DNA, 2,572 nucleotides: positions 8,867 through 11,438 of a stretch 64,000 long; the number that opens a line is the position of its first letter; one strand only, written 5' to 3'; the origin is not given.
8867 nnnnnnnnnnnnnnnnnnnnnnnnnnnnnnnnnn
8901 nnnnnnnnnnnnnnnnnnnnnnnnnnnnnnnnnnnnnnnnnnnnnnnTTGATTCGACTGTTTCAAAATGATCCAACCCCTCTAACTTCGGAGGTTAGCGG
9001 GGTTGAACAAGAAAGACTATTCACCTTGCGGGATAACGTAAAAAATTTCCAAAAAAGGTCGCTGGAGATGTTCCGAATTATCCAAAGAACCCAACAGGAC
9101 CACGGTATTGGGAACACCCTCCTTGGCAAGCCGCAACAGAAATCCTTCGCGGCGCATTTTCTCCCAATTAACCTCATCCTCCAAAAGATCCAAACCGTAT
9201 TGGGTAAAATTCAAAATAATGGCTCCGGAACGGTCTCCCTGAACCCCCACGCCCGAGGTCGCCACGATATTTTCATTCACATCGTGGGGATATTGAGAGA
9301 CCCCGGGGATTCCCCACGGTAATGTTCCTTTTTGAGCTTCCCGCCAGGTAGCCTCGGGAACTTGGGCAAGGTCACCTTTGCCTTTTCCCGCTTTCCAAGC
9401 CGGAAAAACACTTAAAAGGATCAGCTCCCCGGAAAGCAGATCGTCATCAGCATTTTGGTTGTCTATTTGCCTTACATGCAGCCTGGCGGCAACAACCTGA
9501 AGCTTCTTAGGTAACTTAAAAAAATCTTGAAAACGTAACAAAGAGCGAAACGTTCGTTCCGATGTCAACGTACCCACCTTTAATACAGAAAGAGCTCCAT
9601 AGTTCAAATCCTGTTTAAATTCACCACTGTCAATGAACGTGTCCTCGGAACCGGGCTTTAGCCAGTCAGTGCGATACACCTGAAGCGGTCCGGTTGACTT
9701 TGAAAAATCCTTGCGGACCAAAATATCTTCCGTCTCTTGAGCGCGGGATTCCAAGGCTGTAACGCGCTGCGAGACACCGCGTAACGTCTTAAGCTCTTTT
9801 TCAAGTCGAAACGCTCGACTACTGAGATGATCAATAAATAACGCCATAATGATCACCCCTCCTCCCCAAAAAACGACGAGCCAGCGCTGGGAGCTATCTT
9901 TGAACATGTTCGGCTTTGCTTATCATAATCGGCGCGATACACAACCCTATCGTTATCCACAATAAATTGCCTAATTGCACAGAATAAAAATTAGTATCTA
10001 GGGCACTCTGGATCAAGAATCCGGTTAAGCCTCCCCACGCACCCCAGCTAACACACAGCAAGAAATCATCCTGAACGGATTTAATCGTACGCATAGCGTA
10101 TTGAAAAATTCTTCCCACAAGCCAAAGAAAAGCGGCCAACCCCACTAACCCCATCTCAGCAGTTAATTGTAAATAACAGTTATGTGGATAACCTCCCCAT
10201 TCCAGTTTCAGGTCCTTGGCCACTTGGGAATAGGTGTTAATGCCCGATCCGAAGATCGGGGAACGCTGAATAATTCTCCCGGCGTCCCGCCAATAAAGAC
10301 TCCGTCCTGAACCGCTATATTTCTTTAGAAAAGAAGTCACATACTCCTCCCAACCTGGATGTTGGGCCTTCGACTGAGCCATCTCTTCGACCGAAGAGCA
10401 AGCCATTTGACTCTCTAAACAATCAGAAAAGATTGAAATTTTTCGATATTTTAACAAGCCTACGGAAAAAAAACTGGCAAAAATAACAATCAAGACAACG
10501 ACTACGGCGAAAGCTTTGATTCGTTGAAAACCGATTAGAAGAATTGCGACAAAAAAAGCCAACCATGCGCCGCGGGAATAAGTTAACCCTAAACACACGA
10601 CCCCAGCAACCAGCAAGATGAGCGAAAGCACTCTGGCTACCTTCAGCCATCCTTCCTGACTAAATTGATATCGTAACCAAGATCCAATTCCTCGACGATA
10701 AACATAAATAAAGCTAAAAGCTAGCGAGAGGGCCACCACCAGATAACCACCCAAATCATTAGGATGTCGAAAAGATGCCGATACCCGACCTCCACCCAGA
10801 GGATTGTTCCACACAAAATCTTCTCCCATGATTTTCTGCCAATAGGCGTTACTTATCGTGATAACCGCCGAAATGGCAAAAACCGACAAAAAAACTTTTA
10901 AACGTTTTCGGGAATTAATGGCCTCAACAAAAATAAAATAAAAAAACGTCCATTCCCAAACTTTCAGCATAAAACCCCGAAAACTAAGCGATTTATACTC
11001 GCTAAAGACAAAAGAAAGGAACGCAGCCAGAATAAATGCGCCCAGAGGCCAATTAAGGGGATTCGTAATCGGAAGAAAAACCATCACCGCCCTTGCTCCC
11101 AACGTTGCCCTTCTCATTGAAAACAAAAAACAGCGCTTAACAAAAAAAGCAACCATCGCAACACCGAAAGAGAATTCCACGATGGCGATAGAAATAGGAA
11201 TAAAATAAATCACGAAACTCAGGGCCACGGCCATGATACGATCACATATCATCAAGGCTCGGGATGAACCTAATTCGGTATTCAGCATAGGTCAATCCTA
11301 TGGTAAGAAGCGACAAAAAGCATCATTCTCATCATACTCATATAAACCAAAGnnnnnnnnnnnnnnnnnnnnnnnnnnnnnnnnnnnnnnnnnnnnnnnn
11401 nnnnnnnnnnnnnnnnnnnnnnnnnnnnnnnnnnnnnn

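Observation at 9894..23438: Four Wzy_C/O-antigen-ligase-family proteins in one locus, including a tandem pair with large periplasmic inserts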

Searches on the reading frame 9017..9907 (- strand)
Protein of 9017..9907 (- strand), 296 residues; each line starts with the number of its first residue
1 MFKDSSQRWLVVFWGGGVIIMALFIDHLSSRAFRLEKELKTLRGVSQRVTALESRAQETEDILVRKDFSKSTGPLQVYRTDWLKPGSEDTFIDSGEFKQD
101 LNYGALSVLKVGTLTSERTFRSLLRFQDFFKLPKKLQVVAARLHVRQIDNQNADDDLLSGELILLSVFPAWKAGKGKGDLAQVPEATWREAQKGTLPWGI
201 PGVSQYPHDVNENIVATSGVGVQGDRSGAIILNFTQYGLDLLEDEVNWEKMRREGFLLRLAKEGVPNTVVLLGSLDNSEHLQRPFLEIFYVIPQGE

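Call 5: search_protein_families(library=pfam, proteins=[window:9017-9907:-], max_evalue=0.01)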
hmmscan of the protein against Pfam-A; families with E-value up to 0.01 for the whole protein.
window:9017-9907:- (296 aa): 1 family
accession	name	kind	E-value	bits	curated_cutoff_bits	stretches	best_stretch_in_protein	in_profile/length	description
PF24517.2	CBM96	-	0.0016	18.7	26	1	87-151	8-67/164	Carbohydrate-binding module family 96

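Call 14: search_protein_families(library=ncbifam, proteins=[window:9017-9907:-], max_evalue=0.01)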
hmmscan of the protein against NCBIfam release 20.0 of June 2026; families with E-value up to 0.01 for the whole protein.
window:9017-9907:- (296 aa): 1 family
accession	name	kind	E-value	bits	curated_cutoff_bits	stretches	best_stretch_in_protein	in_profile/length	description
NF033679.1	DNRLRE_dom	domain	8e-06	26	34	1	89-153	2-63/164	DNRLRE domain-containing protein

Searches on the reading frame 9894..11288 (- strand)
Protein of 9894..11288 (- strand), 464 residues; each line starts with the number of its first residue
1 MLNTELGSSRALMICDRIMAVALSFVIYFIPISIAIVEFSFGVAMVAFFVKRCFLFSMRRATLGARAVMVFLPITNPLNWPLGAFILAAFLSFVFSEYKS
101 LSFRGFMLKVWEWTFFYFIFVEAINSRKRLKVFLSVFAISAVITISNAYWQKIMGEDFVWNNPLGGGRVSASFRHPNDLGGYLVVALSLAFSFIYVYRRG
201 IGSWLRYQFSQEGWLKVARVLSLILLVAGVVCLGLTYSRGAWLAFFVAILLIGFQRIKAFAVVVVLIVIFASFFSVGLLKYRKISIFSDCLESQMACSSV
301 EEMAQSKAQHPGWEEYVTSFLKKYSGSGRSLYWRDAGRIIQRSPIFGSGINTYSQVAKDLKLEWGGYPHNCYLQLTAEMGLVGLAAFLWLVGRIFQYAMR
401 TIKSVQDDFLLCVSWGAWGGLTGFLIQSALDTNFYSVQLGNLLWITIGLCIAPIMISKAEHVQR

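Call 4: search_protein_families(library=pfam, proteins=[window:9894-11288:-], max_evalue=0.01)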
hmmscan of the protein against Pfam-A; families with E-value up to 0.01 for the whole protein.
window:9894-11288:- (464 aa): 1 family
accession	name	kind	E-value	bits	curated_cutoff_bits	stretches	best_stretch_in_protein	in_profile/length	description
PF04932.20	Wzy_C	-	5.7e-23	81.8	31.7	1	225-388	2-149/149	O-Antigen ligase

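Call 14: search_protein_families(library=ncbifam, proteins=[window:9894-11288:-], max_evalue=0.01)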
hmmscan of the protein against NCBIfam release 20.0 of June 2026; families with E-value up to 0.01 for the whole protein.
window:9894-11288:- (464 aa): 1 family
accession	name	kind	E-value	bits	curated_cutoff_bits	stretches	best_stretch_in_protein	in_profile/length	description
TIGR00947.1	2A73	equivalog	4e-15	55.8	366.4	2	371-450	338-419/425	IctB family putative bicarbonate transporter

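Call 76: search_protein_families(library=pfam, proteins=[window:9894-11288:-], max_evalue=10)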
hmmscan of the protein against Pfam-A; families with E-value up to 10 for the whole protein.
window:9894-11288:- (464 aa): 1 family
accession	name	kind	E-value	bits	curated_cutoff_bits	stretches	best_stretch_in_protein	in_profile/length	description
PF04932.20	Wzy_C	-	5.7e-23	81.8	31.7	1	225-388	2-149/149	O-Antigen ligase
